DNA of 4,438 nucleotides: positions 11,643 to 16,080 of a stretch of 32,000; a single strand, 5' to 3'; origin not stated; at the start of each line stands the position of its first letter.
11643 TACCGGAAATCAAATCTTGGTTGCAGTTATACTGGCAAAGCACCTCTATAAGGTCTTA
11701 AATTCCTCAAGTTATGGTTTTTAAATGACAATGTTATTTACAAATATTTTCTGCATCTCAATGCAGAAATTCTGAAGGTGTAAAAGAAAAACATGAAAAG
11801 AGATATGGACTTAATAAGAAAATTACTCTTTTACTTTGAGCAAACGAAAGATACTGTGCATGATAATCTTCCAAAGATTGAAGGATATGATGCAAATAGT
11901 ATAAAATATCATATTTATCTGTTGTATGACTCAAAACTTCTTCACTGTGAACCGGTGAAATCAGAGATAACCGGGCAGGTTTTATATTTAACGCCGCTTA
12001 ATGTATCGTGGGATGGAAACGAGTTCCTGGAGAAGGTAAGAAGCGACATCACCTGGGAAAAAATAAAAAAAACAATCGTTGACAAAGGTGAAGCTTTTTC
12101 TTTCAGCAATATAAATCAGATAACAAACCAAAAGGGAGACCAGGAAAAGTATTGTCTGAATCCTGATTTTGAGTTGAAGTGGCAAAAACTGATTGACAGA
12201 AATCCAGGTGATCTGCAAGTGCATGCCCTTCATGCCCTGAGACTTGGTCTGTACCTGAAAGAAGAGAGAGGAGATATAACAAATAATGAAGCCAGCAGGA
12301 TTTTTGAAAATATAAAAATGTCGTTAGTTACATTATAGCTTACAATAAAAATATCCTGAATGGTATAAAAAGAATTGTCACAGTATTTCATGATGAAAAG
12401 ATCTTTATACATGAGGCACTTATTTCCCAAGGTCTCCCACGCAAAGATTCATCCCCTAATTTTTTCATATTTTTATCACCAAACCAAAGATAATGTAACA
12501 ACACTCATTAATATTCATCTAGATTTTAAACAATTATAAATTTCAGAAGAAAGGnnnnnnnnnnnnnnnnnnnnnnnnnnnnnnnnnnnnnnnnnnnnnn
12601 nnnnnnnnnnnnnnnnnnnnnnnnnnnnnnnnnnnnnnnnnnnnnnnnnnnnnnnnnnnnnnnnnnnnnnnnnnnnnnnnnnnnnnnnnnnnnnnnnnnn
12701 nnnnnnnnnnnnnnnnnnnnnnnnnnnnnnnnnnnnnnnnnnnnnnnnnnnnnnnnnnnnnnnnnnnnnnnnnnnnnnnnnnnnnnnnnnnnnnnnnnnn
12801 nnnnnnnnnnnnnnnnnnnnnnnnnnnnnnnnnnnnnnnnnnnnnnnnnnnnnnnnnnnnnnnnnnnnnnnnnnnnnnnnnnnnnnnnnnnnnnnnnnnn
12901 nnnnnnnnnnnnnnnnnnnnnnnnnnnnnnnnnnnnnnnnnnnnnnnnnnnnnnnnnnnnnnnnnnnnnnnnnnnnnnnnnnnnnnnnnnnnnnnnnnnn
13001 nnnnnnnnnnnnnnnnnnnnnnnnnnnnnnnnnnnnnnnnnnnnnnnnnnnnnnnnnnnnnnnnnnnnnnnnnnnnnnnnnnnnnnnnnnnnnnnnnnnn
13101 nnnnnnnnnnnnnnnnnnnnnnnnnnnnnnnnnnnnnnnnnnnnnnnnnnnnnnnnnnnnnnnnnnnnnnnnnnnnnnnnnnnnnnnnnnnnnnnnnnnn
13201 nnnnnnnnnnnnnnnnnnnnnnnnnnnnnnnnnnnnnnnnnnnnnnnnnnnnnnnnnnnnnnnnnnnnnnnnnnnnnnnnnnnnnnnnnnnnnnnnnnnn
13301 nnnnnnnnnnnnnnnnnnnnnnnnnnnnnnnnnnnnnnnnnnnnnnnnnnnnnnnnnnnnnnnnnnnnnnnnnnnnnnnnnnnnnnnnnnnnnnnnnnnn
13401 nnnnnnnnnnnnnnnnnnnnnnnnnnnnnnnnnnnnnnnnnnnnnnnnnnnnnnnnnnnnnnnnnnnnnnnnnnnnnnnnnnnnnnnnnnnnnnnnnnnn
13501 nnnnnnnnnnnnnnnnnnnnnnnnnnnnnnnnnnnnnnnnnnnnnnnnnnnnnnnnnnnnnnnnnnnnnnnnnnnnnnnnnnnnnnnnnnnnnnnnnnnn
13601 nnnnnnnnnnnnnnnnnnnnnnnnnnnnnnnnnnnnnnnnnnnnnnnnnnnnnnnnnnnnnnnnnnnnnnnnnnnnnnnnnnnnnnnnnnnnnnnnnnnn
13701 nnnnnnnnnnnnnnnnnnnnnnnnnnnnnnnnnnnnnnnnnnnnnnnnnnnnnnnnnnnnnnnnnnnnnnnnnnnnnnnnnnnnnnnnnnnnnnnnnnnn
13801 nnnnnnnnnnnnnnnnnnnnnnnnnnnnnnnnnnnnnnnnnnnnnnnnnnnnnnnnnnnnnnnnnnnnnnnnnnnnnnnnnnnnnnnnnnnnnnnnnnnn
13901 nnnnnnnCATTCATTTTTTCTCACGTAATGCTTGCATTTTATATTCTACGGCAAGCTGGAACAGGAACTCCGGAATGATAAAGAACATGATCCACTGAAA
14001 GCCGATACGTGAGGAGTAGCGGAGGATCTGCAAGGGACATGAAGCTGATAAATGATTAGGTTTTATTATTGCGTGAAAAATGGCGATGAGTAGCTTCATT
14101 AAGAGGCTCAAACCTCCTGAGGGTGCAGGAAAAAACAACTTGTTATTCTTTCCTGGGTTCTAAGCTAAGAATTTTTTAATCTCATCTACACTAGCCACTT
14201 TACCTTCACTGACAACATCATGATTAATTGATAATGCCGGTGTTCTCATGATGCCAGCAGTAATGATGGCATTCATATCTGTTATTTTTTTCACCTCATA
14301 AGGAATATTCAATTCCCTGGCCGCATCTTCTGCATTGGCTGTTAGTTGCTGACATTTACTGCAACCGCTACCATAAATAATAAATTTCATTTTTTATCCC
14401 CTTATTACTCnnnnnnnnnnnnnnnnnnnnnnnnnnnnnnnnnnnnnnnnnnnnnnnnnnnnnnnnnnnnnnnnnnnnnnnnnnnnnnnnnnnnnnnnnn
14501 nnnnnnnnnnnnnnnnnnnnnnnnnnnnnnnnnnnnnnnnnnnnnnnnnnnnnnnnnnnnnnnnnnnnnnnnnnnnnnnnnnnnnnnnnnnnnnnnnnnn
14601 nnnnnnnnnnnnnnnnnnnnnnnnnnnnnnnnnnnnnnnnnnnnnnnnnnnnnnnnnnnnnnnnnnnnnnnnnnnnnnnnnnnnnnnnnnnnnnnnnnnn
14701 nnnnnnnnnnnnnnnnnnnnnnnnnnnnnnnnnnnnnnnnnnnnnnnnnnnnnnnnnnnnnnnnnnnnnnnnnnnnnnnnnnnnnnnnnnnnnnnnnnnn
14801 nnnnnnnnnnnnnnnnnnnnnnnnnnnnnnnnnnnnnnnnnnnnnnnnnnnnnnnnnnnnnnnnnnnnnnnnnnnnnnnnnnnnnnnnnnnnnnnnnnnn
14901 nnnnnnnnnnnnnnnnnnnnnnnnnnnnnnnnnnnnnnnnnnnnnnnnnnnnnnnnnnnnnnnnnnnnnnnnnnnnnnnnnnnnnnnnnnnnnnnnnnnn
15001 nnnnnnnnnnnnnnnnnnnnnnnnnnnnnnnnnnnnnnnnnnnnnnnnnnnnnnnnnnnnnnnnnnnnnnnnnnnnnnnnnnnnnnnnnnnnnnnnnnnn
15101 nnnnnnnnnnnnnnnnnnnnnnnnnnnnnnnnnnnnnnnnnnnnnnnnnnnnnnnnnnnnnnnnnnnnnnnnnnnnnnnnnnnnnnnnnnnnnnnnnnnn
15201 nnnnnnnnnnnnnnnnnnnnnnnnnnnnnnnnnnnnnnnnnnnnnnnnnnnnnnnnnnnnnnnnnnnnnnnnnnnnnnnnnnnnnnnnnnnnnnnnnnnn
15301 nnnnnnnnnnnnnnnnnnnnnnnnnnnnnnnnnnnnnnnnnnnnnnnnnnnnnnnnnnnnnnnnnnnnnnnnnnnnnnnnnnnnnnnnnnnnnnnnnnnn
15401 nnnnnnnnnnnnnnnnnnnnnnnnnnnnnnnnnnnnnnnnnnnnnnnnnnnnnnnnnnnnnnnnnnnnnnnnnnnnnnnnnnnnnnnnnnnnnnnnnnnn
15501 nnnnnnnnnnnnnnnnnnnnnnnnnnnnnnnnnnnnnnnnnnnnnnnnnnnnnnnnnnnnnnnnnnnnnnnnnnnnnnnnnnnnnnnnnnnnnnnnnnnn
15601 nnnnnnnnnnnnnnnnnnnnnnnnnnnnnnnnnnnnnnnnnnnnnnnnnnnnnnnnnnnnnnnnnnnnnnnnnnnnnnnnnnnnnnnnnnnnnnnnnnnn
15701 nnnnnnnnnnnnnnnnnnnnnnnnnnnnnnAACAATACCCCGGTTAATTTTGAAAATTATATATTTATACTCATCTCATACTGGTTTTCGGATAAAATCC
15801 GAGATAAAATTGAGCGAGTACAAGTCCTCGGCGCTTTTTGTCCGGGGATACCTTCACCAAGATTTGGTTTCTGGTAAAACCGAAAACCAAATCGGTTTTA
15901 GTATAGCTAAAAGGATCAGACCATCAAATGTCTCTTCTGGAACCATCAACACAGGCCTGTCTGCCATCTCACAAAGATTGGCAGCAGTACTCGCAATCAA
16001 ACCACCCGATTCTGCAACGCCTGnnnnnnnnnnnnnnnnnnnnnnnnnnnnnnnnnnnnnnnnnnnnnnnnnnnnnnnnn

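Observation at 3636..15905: Dispersed family of modular, hairpin-rich intergenic repeats (six copies in 12 kb)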

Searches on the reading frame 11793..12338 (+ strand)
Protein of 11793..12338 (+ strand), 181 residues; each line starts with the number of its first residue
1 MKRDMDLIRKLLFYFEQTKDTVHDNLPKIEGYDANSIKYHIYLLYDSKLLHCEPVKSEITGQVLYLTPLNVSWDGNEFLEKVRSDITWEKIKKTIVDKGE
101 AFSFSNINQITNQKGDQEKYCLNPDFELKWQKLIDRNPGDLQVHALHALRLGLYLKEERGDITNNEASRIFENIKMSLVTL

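Call 12: search_protein_families(library=pfam, proteins=[window:11793-12338:+])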
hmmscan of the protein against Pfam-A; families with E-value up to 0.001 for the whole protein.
window:11793-12338:+ (181 aa): 1 family
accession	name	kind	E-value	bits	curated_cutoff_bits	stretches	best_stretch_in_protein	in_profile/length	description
PF10711.15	DUF2513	-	4e-22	78.9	29.6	1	2-99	1-98/100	Hypothetical protein (DUF2513)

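Call 37: find_encoding_contigs(protein=window:11793-12338:+, flank=3000, max_places=10)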
Protein window:11793-12338:+ (181 aa): 1 contig read that carries it; 1 place shown.
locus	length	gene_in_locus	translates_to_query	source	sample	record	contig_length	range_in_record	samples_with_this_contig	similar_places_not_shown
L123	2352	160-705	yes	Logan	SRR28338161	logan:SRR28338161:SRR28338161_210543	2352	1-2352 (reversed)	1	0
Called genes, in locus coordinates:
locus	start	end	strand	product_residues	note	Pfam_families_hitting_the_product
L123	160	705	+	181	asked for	PF10711:DUF2513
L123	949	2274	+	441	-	PF00072:Response_reg, PF08668:HDOD, PF01966:HD (weak)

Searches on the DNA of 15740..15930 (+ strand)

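Call 73: search_dna_similar(query=window:15766-15905:+, collection=plasmids, mode=distant, max_evalue=0.01, max_rows=15)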
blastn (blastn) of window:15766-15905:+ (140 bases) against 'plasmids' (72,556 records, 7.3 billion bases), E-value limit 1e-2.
No match.

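Call 80: search_rna_families(source=window, start=15740, end=15930, threshold=evalue, max_evalue=1)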
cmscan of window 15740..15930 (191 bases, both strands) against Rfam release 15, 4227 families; matches with E-value up to 1: 1.
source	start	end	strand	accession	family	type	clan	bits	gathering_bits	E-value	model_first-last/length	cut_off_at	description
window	15772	15891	+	RF02634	EF3314_EF3315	Gene; sRNA;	-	16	100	0.11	1-141/141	no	Enterococcus sRNA EF3314_EF3315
